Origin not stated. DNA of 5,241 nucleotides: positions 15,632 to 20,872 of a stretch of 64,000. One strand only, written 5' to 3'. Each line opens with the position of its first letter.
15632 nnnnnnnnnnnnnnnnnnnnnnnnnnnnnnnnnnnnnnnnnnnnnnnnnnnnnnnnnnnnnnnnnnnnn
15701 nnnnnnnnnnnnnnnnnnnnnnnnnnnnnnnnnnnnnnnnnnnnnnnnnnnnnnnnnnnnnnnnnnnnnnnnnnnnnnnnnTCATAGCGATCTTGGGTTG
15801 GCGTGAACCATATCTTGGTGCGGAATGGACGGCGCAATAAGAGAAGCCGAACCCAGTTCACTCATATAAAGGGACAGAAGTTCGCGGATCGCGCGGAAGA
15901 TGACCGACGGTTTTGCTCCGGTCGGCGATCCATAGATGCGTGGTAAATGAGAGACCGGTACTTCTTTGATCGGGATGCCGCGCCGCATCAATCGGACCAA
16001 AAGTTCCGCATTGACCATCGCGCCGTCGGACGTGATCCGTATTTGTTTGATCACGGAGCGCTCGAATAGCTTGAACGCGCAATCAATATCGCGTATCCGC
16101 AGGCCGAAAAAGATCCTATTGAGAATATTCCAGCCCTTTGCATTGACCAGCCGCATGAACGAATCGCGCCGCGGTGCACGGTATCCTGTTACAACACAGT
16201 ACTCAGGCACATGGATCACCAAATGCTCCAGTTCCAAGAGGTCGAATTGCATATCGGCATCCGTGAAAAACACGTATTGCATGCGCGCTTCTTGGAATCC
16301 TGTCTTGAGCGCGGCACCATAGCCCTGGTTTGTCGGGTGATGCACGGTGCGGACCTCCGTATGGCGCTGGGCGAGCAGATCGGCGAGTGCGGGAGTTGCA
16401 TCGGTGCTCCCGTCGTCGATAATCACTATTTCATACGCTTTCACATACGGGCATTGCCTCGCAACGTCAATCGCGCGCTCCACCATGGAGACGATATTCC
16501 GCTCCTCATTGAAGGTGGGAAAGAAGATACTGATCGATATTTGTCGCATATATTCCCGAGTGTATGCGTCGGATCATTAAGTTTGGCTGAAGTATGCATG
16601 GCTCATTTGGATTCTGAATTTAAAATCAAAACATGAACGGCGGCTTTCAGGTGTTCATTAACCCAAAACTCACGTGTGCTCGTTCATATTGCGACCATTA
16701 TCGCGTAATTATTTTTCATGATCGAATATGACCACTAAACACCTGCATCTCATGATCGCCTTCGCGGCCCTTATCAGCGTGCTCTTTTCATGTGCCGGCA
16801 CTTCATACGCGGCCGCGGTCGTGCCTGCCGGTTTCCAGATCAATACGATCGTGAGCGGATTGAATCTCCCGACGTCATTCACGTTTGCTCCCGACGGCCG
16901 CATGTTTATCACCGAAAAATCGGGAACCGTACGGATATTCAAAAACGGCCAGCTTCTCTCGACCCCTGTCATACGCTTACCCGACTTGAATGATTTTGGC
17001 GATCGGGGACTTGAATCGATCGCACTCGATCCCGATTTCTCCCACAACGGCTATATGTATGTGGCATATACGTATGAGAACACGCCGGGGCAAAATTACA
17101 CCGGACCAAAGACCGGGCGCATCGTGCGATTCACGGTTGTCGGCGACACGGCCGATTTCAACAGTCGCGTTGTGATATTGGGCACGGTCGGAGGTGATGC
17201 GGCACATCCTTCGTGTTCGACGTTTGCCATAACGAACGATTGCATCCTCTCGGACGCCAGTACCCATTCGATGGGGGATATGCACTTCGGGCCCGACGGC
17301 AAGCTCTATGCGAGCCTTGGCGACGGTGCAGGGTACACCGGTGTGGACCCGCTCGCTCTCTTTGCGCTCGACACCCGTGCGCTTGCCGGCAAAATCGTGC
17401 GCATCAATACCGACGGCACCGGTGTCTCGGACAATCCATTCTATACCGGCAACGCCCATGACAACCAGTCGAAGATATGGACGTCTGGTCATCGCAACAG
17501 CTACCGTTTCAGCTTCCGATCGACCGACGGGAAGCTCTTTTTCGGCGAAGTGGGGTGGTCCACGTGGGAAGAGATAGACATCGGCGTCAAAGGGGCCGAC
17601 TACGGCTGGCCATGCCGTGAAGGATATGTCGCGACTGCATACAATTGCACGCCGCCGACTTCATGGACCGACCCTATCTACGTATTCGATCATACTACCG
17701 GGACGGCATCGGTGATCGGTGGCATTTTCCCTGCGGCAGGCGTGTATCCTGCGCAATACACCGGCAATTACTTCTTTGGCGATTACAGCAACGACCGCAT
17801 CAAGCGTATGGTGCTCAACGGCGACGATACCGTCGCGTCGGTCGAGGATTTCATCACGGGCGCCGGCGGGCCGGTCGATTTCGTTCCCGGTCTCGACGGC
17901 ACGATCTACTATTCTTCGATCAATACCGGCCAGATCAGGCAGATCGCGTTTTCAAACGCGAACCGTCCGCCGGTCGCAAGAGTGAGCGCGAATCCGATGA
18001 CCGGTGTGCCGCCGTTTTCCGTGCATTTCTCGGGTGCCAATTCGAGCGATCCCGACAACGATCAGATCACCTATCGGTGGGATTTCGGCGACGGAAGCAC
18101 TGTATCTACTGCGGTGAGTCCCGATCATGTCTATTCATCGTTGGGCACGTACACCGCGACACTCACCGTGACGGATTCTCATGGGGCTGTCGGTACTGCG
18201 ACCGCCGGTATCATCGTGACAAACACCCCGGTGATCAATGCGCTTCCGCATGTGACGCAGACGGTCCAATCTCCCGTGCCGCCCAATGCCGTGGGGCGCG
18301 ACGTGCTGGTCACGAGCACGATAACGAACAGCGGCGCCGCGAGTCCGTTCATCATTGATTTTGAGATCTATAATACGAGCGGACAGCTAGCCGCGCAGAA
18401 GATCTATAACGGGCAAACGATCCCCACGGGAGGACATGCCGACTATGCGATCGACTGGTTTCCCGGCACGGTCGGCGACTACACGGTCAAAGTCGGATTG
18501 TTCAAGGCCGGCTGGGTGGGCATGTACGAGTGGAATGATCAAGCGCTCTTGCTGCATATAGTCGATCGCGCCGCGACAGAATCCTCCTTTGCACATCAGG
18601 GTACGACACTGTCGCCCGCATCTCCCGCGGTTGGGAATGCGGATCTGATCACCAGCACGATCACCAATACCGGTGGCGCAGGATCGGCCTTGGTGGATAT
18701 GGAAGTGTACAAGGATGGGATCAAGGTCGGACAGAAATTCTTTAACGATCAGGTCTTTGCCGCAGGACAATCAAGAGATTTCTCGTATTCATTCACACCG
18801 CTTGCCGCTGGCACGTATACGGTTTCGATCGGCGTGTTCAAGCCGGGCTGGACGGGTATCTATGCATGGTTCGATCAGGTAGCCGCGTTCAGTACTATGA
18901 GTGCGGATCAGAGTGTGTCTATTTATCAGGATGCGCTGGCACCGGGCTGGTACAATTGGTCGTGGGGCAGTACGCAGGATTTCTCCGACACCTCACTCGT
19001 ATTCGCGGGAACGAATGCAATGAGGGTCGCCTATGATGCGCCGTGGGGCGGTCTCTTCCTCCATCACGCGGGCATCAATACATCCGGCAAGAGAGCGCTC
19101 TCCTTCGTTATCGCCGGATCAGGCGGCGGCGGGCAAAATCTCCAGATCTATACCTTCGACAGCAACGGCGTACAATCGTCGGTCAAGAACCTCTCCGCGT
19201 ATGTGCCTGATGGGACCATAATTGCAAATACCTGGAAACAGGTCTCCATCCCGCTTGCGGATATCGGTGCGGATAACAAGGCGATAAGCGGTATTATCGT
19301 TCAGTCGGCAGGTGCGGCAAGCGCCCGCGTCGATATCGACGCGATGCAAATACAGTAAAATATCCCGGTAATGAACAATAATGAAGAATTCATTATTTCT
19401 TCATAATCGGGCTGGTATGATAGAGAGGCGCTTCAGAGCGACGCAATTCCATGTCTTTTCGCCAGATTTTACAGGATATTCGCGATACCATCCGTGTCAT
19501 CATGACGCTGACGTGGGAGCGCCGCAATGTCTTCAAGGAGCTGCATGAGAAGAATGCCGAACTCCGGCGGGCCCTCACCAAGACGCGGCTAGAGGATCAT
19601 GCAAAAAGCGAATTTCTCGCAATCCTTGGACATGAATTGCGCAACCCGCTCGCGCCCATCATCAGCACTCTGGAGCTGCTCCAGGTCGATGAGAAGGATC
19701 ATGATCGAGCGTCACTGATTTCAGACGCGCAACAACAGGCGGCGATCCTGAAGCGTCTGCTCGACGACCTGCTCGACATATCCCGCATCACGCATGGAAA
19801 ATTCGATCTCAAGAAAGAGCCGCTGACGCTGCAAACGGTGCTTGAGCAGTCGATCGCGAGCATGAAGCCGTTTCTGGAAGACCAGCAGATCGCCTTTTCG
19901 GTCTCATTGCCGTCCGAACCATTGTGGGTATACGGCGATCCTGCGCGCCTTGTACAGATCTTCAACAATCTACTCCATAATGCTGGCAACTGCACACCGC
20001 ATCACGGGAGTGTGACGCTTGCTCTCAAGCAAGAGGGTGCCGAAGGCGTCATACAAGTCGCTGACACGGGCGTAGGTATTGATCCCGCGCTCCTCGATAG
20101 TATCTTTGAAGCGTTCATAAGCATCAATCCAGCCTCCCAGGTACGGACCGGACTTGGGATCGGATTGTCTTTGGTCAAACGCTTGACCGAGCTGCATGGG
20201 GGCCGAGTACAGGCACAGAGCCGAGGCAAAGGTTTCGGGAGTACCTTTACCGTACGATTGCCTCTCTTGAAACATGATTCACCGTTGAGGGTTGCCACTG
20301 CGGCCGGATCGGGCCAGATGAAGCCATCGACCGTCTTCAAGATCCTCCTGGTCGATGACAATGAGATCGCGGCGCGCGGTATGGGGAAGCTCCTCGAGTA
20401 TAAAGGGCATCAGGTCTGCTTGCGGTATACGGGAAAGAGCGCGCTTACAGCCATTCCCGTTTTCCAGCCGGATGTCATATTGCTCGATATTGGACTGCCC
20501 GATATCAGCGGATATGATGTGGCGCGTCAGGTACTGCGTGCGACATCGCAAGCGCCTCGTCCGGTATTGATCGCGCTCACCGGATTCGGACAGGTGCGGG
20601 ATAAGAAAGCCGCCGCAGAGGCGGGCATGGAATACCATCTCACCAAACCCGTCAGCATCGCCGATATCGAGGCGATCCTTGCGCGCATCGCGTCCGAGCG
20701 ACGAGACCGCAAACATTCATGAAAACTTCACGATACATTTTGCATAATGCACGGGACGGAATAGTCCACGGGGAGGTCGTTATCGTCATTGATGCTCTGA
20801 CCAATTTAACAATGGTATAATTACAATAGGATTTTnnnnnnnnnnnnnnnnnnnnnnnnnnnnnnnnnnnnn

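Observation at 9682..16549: Cellulose-like beta-glucan synthesis and remodelling locus: BcsA-like synthase without PilZ, GH8, GH6, GT2 and GT-C enzymes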

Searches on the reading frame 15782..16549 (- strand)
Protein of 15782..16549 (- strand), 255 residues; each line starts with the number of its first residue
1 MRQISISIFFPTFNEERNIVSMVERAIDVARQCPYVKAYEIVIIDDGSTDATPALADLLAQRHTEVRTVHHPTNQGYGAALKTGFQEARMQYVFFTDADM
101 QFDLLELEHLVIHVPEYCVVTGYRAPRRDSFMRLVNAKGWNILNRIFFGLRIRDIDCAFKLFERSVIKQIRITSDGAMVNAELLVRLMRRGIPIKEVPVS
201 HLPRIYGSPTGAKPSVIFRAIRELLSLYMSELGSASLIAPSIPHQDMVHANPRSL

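Call 3: search_protein_families(library=pfam, proteins=[window:15782-16549:-], max_evalue=0.01)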
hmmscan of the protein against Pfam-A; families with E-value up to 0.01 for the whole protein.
window:15782-16549:- (255 aa): 3 families
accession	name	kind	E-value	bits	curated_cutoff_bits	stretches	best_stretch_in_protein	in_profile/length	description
PF00535.33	Glycos_transf_2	-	2.8e-27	96.2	23.3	1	7-170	1-167/168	Glycosyl transferase family 2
PF10111.15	Glyco_tranf_2_2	-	2e-05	24.7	27.3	1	32-104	23-96/276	Glycosyltransferase like family 2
PF13641.12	Glyco_tranf_2_3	-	5.8e-05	23.6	27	1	6-100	3-97/230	Glycosyltransferase like family 2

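Call 8: search_protein_families(library=ncbifam, proteins=[window:15782-16549:-], max_evalue=0.001)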
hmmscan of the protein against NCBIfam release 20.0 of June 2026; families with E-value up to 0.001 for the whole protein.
window:15782-16549:- (255 aa): 19 families
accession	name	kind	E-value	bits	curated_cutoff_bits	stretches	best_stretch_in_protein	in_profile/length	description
TIGR04182.1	glyco_TIGR04182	equivalog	1.5e-19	70.5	325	1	6-214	2-203/293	S-layer glycoprotein N-glycosyltransferase AglJ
NF007986.1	PRK10714.1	equivalog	5.5e-19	68.3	529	1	5-208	7-207/316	undecaprenyl-phosphate 4-deoxy-4-formamido-L-arabinose transferase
TIGR03937.1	PgaC_IcaA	equivalog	9.9e-18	64.3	422.3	1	5-123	46-162/407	poly-beta-1,6-N-acetyl-D-glucosamine synthase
NF041391.1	DPhHxTase_Halo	equivalog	1.9e-16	59.7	375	1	12-204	3-186/213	dolichyl-phosphate hexose transferase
NF047588.1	GlcsyltransPgfSStrep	equivalog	1.2e-15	57.6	500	1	5-171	2-168/308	glycosyltransferase PgfS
NF041875.1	EPS_EpsD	equivalog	3.3e-14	53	370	1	6-117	1-108/325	exopolysaccharide biosynthesis glycosyltransferase EpsD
NF007482.0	PRK10073.1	equivalog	1.9e-13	50.1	423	1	5-102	7-98/334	glycosyltransferase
NF058614.1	PPMAGASynPpgS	equivalog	4.5e-13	49.2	370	1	8-206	4-201/226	polyprenyl-phospho-N-acetylgalactosaminyl synthase PpgS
TIGR03965.1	mycofact_glyco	equivalog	2.8e-12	46.3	280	1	17-112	83-177/467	mycofactocin biosynthesis glycosyltransferase MftF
NF047683.1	TeichurnBiosyTuaG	equivalog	4.7e-12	46.1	400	1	3-108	5-105/252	teichuronic acid biosynthesis protein TuaG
NF010496.0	PRK13915.1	equivalog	6.2e-09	35.3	262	1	3-101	30-128/307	glucosyl-3-phosphoglycerate synthase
TIGR04283.1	glyco_like_mftF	equivalog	7e-09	35.6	182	1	6-104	1-87/221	TIGR04283 family arsenosugar biosynthesis glycosyltransferase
TIGR03469.1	HpnB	hypoth_equivalog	6e-08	32.1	379.25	1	17-114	53-160/386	hopene-associated glycosyltransferase HpnB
NF038302.1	EPS_HpsE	equivalog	6.1e-06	25.4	300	1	5-100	2-97/307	hormogonium polysaccharide biosynthesis glycosyltransferase HpsE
NF050050.1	ProtGlycPglI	equivalog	1.4e-05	24.6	500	1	6-111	4-105/306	GalNAc(5)-diNAcBac-PP-undecaprenol beta-1,3-glucosyltransferase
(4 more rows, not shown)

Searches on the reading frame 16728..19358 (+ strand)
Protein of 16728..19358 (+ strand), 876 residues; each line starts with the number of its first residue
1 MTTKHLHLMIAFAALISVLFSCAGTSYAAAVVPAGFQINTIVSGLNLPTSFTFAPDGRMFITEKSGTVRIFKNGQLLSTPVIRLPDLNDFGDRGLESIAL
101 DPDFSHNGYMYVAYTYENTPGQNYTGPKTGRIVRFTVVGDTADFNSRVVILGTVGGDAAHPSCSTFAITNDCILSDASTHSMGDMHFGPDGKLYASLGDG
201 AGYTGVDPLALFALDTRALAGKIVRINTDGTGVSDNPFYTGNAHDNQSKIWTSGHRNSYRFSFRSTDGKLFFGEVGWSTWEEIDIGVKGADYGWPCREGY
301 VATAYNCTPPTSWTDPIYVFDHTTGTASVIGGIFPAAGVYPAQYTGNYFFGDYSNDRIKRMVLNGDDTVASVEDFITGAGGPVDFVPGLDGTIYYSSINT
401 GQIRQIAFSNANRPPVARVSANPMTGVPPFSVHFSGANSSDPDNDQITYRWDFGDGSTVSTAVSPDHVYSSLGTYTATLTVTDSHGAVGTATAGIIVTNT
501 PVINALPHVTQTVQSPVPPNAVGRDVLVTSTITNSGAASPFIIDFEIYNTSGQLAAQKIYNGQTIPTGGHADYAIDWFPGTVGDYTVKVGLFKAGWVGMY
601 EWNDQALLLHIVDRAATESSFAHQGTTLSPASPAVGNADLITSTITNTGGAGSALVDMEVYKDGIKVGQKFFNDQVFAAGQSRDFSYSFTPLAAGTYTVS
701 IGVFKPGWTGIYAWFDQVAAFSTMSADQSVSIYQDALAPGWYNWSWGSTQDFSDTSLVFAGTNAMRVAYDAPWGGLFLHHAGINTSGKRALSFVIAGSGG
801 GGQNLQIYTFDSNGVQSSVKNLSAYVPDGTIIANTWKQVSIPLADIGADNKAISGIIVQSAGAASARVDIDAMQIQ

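Call 3: search_protein_families(library=pfam, proteins=[window:16728-19358:+], max_evalue=0.01)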
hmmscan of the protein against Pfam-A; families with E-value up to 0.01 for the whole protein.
window:16728-19358:+ (876 aa): 11 families
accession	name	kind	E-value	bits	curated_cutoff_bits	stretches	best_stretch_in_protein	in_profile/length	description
PF07995.17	GSDH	-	1.3e-46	159.8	25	1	46-397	2-323/332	Glucose / Sorbosone dehydrogenase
PF18911.6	PKD_4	-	6e-20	71.5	27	1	412-495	1-83/85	PKD domain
PF00801.26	PKD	-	1.7e-14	54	23.5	1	419-491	4-75/80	PKD domain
PF07705.17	CARDB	-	7.2e-08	33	22.7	1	627-701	9-81/101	CARDB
PF14524.12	Wzt_C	-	4.1e-07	30.5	30.4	1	674-724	75-130/143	Wzt C-terminal domain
PF22352.2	K319L-like_PKD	-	2.5e-06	27.8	27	1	430-497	12-84/84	K319L-like, PKD domain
PF17963.7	Big_9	-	0.00035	21.8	23.6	1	412-493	1-86/89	Bacterial Ig domain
PF16967.11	TcfC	-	0.0011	18.9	29.4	0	60-79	7-26/68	E-set like domain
PF13584.12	BatD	-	0.0013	19.7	24.1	0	628-699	3-71/92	BatD DUF11 like domain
PF20067.5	SSL_N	-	0.0024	18.1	18.9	0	184-200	25-41/46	Strictosidine synthase-like, N-terminal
PF21582.3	CBM30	-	0.0067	16.8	27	0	790-854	77-142/170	Carbohydrate binding domain 30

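Call 8: search_protein_families(library=ncbifam, proteins=[window:16728-19358:+], max_evalue=0.001)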
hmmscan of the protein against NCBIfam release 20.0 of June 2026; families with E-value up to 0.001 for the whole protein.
window:16728-19358:+ (876 aa): 4 families
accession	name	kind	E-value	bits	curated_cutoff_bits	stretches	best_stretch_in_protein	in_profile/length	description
TIGR03606.1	non_repeat_PQQ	subfamily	1.7e-29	103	434.55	1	35-301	19-274/454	glucose/sorbosone family PQQ-dependent dehydrogenase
TIGR02604.1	Piru_Ver_Nterm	subfamily_domain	4.4e-05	23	122.2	1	179-399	123-340/367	PVC-type heme-binding CxxCH protein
TIGR00864.1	PCC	subfamily_domain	4.7e-05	20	1861.4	1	442-485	1082-1125/2700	polycystin cation channel protein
NF038353.1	FxLYD_dom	domain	4.8e-05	23.2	23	0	641-688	6-56/71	FxLYD domain-containing protein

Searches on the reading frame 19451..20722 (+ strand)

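Call 3: search_protein_families(library=pfam, proteins=[window:19451-20722:+], max_evalue=0.01)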
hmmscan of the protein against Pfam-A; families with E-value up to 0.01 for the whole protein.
window:19451-20722:+ (423 aa): 3 families
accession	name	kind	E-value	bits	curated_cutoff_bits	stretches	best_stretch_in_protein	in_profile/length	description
PF02518.31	HATPase_c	-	1.6e-23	83.7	26.4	1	162-272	1-109/111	Histidine kinase-, DNA gyrase B-, and HSP90-like ATPase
PF00072.30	Response_reg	-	5.9e-21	75.2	30.2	1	298-410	1-110/111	Response regulator receiver domain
PF00512.31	HisKA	-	1.7e-14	54.1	26.9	1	51-116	1-66/66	His Kinase A (phospho-acceptor) domain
